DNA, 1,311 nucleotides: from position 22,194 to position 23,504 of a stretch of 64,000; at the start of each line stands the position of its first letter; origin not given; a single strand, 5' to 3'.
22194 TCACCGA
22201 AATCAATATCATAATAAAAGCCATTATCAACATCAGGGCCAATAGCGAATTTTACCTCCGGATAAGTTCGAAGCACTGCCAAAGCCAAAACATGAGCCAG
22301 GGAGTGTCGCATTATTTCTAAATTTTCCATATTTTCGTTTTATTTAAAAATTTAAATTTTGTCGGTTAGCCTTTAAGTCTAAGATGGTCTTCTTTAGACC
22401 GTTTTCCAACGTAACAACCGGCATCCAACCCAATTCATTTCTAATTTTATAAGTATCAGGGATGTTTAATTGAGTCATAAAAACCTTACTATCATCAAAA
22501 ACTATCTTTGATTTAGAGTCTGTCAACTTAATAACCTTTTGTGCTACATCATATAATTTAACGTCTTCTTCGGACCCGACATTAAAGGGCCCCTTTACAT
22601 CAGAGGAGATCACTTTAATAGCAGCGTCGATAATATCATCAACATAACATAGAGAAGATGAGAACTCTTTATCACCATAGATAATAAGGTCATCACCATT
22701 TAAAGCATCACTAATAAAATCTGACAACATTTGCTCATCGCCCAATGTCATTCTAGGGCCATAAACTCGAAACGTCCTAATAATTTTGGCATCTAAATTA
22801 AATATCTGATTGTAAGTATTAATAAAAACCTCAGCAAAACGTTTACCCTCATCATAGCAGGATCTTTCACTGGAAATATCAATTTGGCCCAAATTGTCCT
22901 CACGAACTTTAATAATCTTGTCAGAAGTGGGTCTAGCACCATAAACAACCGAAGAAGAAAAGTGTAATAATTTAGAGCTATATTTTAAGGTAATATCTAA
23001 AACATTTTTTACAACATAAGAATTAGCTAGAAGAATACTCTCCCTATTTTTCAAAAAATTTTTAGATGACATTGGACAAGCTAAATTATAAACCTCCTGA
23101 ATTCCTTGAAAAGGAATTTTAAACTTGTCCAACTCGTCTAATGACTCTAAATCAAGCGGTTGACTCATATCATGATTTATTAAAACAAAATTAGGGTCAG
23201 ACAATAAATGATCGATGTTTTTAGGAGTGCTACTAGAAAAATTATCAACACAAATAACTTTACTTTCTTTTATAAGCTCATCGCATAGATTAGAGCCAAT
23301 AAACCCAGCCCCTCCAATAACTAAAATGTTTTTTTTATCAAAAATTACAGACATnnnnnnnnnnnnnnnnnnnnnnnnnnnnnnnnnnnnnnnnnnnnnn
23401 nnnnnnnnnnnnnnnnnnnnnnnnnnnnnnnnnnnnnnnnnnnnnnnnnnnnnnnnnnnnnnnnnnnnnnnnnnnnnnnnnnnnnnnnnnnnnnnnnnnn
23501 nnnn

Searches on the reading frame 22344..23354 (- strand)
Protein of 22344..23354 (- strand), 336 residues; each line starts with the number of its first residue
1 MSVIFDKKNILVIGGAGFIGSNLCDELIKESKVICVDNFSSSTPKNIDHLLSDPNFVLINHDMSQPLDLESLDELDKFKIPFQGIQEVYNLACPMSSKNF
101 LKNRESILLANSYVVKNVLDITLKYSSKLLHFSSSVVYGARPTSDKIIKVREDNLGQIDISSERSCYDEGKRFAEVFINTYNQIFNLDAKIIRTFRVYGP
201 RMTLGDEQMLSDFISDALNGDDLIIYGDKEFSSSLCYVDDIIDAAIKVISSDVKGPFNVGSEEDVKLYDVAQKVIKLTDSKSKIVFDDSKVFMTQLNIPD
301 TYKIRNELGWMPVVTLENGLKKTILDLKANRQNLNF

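Call 12: find_encoding_contigs(protein=window:22344-23354:-, flank=10000, max_places=10)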
Protein window:22344-23354:- (336 aa): 4 contigs read that carry it; 3 places shown.
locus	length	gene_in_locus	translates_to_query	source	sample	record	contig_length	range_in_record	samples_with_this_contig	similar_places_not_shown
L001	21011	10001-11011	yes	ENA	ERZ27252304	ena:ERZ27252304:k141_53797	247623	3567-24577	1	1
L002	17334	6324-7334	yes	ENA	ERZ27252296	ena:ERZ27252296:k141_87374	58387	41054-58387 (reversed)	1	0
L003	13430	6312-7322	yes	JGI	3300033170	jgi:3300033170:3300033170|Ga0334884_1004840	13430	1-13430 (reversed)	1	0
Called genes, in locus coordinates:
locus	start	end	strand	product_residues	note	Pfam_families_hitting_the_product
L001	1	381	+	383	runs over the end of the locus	PF00266:Aminotran_5, PF01212:Beta_elim_lyase (weak)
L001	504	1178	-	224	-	PF13495:Phage_int_SAM_4, PF00589:Phage_integrase, PF22823:MrpR_C_cat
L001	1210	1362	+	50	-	-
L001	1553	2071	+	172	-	-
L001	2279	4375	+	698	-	-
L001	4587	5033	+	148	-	PF01592:NifU_N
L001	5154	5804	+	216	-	PF02535:Zip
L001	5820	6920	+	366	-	PF01098:FTSW_RODA_SPOVE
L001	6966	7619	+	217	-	PF01386:Ribosomal_L25p, PF14693:Ribosomal_TL5_C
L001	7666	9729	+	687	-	PF00082:Peptidase_S8, PF21348:RGL11_C (faint), PF01839:FG-GAP (faint), PF13517:FG-GAP_3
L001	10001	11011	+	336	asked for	PF01073:3Beta_HSD, PF01370:Epimerase, PF04321:RmlD_sub_bind (weak), PF16363:GDP_Man_Dehyd, PF07993:NAD_binding_4 (faint)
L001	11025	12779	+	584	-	PF07973:tRNA_SAD, PF00587:tRNA-synt_2b, PF03129:HGTP_anticodon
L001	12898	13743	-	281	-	PF01791:DeoC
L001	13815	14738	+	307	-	-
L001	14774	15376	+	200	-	PF00081:Sod_Fe_N, PF02777:Sod_Fe_C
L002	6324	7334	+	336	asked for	PF01073:3Beta_HSD, PF01370:Epimerase, PF04321:RmlD_sub_bind (weak), PF16363:GDP_Man_Dehyd, PF07993:NAD_binding_4 (faint)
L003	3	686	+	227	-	?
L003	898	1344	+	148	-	PF01592:NifU_N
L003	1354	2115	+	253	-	PF02535:Zip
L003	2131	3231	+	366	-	PF01098:FTSW_RODA_SPOVE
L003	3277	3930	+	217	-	PF01386:Ribosomal_L25p, PF14693:Ribosomal_TL5_C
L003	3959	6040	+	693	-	PF00082:Peptidase_S8, PF21348:RGL11_C (faint), PF01839:FG-GAP (faint), PF13517:FG-GAP_3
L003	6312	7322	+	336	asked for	PF01073:3Beta_HSD, PF01370:Epimerase, PF04321:RmlD_sub_bind (weak), PF16363:GDP_Man_Dehyd, PF07993:NAD_binding_4 (faint)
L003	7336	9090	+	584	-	PF07973:tRNA_SAD, PF00587:tRNA-synt_2b, PF03129:HGTP_anticodon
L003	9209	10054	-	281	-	PF01791:DeoC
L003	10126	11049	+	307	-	-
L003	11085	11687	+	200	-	PF00081:Sod_Fe_N, PF02777:Sod_Fe_C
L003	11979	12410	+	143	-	PF02381:MraZ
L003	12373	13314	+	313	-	PF01795:Methyltransf_5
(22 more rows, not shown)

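Call 20: search_protein_families(library=pfam, proteins=[window:22344-23354:-])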
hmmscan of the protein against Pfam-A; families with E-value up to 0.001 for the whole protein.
window:22344-23354:- (336 aa): 5 families
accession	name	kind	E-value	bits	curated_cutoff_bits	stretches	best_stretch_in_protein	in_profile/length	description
PF01370.27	Epimerase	-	1.1e-34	120.3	20.9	1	10-260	1-240/240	NAD dependent epimerase/dehydratase family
PF16363.11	GDP_Man_Dehyd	-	1.2e-30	107.6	27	1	11-323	1-332/332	GDP-mannose 4,6 dehydratase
PF01073.25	3Beta_HSD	-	1.2e-13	51.2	22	1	11-246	1-226/280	3-beta hydroxysteroid dehydrogenase/isomerase family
PF04321.23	RmlD_sub_bind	-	3.6e-07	30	27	1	9-283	2-236/287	RmlD substrate binding domain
PF07993.18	NAD_binding_4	-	7.1e-06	25.8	20.1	1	97-202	98-212/258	Male sterility protein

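Call 31: find_homologous_proteins(query=window:22344-23354:-, max_evalue=1e-60)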
Query window:22344-23354:- (336 aa): 2551 proteins with E <= 1e-60 among 8000 candidates; the best 120 are listed.
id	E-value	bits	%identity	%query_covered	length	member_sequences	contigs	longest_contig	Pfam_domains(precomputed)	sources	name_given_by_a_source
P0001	1.3e-215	733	100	100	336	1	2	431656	PF04321.24,PF16363.12,PF01073.26,PF07993.19,PF01370.28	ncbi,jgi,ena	-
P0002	1.1e-198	677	89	100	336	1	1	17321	PF04321.24,PF16363.12,PF01073.26,PF07993.19,PF01370.28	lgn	-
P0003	5.5e-194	662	87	100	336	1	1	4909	PF04321.24,PF16363.12,PF01073.26,PF07993.19,PF01370.28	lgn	-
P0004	8.8e-186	635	85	100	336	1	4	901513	PF04321.24,PF16363.12,PF01073.26,PF07993.19,PF01370.28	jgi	jgi:UDP-glucuronate decarboxylase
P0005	6.0e-182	622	82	100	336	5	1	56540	PF04321.24,PF16363.12,PF01073.26,PF07993.19,PF01370.28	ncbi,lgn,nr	ncbi:MAG: NAD-dependent epimerase/dehydratase family protein [Patescibacteria group bacterium]|nr:NA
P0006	2.3e-176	604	80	99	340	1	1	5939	PF04321.24,PF16363.12,PF01073.26,PF07993.19,PF01370.28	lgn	-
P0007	3.3e-170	584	76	100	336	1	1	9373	PF16363.12,PF01073.26,PF07993.19,PF01370.28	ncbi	-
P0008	1.3e-167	575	77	98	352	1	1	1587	PF16363.12,PF01073.26,PF07993.19,PF01370.28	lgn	-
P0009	5.1e-167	573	74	100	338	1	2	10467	PF16363.12,PF01073.26,PF07993.19,PF01370.28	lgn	-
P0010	6.6e-167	573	76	99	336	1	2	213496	PF16363.12,PF01073.26,PF07993.19,PF01370.28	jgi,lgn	-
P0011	2.2e-165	568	74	100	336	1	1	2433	PF16363.12,PF01073.26,PF07993.19,PF01370.28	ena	-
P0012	2.7e-165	567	76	99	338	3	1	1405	PF16363.12,PF01073.26,PF07993.19,PF01370.28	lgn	-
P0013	8.1e-163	559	74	100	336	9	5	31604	PF16363.12,PF01073.26,PF07993.19,PF01370.28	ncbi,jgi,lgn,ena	jgi:UDP-glucuronate decarboxylase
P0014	1.8e-162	558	75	98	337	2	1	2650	PF16363.12,PF01073.26,PF07993.19,PF01370.28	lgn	-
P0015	1.3e-161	555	74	100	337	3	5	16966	PF04321.24,PF16363.12,PF01073.26,PF07993.19,PF01370.28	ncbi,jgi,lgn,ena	jgi:UDP-glucuronate decarboxylase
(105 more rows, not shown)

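Call 32: find_encoding_contigs(protein=P0002, flank=10000, max_places=3)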
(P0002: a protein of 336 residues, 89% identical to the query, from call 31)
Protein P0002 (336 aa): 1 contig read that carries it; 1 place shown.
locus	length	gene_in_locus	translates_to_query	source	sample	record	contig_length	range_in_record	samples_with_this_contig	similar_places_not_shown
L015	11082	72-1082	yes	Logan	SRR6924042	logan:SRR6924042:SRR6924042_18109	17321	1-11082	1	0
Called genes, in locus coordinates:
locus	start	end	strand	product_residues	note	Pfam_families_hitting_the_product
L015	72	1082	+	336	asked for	PF01073:3Beta_HSD, PF01370:Epimerase, PF04321:RmlD_sub_bind (weak), PF16363:GDP_Man_Dehyd, PF07993:NAD_binding_4 (faint)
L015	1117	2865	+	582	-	PF07973:tRNA_SAD, PF00587:tRNA-synt_2b, PF03129:HGTP_anticodon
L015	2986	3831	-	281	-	PF01791:DeoC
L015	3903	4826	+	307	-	-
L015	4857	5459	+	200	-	PF00081:Sod_Fe_N, PF02777:Sod_Fe_C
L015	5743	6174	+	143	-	PF02381:MraZ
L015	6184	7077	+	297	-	PF01795:Methyltransf_5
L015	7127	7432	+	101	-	-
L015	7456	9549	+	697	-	PF03717:PBP_dimer (faint), PF00905:Transpeptidase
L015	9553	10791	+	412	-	PF08245:Mur_ligase_M, PF02875:Mur_ligase_C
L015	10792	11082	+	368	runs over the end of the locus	PF03462:PCRF, PF00472:RF-1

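Call 33: find_encoding_contigs(protein=P0004, flank=10000, max_places=4)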
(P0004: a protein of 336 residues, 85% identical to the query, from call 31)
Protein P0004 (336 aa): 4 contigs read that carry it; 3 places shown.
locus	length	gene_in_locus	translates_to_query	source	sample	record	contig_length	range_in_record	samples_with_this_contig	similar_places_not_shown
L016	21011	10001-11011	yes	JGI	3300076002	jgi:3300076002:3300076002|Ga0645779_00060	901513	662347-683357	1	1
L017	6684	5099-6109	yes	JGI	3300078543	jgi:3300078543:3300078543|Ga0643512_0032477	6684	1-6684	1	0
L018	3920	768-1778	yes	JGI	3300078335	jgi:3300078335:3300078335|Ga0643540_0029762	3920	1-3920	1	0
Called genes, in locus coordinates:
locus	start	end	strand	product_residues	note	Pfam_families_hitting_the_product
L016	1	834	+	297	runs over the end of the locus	-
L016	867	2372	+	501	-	PF01743:PolyA_pol, PF12627:PolyA_pol_RNAbd, PF01966:HD, PF13735:tRNA_NucTran2_2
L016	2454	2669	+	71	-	-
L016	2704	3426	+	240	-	PF00160:Pro_isomerase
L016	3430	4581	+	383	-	PF00266:Aminotran_5, PF01212:Beta_elim_lyase (weak)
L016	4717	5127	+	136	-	PF01592:NifU_N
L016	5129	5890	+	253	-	PF02535:Zip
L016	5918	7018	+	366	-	PF01098:FTSW_RODA_SPOVE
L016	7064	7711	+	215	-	PF01386:Ribosomal_L25p, PF14693:Ribosomal_TL5_C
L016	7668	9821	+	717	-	PF00082:Peptidase_S8, PF01839:FG-GAP (faint), PF13517:FG-GAP_3 (faint)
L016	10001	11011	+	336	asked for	PF01073:3Beta_HSD, PF01370:Epimerase, PF04321:RmlD_sub_bind (weak), PF16363:GDP_Man_Dehyd, PF07993:NAD_binding_4 (weak)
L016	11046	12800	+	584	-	PF07973:tRNA_SAD, PF00587:tRNA-synt_2b, PF03129:HGTP_anticodon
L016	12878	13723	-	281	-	PF01791:DeoC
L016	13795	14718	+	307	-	-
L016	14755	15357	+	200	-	PF00081:Sod_Fe_N, PF02777:Sod_Fe_C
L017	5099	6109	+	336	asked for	PF01073:3Beta_HSD, PF01370:Epimerase, PF04321:RmlD_sub_bind (weak), PF16363:GDP_Man_Dehyd, PF07993:NAD_binding_4 (weak)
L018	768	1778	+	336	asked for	PF01073:3Beta_HSD, PF01370:Epimerase, PF04321:RmlD_sub_bind (weak), PF16363:GDP_Man_Dehyd, PF07993:NAD_binding_4 (weak)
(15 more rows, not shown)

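Call 34: find_encoding_contigs(protein=P0005, flank=10000, max_places=3)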
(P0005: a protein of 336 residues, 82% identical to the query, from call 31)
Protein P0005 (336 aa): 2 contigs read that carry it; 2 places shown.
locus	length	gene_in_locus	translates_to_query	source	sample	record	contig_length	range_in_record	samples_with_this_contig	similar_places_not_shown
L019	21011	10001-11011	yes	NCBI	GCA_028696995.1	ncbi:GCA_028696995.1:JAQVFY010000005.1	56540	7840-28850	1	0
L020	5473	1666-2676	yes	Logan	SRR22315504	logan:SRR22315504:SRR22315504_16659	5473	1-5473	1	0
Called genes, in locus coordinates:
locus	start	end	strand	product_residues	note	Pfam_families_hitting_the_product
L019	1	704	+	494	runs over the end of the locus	PF01743:PolyA_pol, PF12627:PolyA_pol_RNAbd, PF01966:HD, PF13735:tRNA_NucTran2_2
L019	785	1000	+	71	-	PF01402:RHH_1 (weak)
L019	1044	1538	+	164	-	PF01936:NYN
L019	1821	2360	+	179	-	PF00160:Pro_isomerase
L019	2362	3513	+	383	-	PF00266:Aminotran_5, PF01053:Cys_Met_Meta_PP (weak), PF01041:DegT_DnrJ_EryC1 (faint), PF01212:Beta_elim_lyase (weak)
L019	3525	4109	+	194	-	PF00702:Hydrolase (weak), PF13419:HAD_2, PF13242:Hydrolase_like (weak)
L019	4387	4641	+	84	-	-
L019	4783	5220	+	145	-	PF01592:NifU_N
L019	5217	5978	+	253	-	PF02535:Zip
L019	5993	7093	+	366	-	PF01098:FTSW_RODA_SPOVE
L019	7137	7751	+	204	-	PF01386:Ribosomal_L25p, PF14693:Ribosomal_TL5_C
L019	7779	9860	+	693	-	PF00082:Peptidase_S8, PF01839:FG-GAP (faint), PF13517:FG-GAP_3 (weak)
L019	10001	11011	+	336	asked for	PF01073:3Beta_HSD, PF01370:Epimerase, PF04321:RmlD_sub_bind (weak), PF16363:GDP_Man_Dehyd, PF07993:NAD_binding_4 (weak)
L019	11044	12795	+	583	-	PF07973:tRNA_SAD, PF00587:tRNA-synt_2b, PF03129:HGTP_anticodon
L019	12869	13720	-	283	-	PF01791:DeoC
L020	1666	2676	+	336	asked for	PF01073:3Beta_HSD, PF01370:Epimerase, PF04321:RmlD_sub_bind (weak), PF16363:GDP_Man_Dehyd, PF07993:NAD_binding_4 (weak)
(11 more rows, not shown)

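Call 60: find_encoding_contigs(protein=P0003, flank=10000, max_places=2)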
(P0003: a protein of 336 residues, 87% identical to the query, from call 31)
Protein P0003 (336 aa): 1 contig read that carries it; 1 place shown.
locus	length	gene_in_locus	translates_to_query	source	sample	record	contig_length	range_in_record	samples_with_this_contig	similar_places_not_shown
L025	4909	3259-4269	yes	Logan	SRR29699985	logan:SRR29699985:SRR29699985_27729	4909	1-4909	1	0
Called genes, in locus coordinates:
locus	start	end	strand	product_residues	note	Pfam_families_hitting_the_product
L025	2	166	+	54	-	?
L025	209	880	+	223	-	PF01386:Ribosomal_L25p, PF14693:Ribosomal_TL5_C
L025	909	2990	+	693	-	PF00082:Peptidase_S8, PF01839:FG-GAP (faint), PF13517:FG-GAP_3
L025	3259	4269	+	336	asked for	PF01073:3Beta_HSD, PF01370:Epimerase, PF04321:RmlD_sub_bind (weak), PF16363:GDP_Man_Dehyd, PF07993:NAD_binding_4 (weak)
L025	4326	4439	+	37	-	-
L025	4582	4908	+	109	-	?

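Call 71: list_cluster_members(proteins=[P0001, P0004])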
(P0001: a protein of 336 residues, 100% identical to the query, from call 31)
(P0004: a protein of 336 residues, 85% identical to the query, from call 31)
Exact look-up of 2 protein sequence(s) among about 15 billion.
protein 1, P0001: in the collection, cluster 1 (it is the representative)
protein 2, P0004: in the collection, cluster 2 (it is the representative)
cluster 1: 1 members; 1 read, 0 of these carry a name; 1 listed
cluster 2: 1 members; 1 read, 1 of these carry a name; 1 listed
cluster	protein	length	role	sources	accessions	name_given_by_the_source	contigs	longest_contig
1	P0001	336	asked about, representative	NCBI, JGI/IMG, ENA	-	-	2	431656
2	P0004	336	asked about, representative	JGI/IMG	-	UDP-glucuronate decarboxylase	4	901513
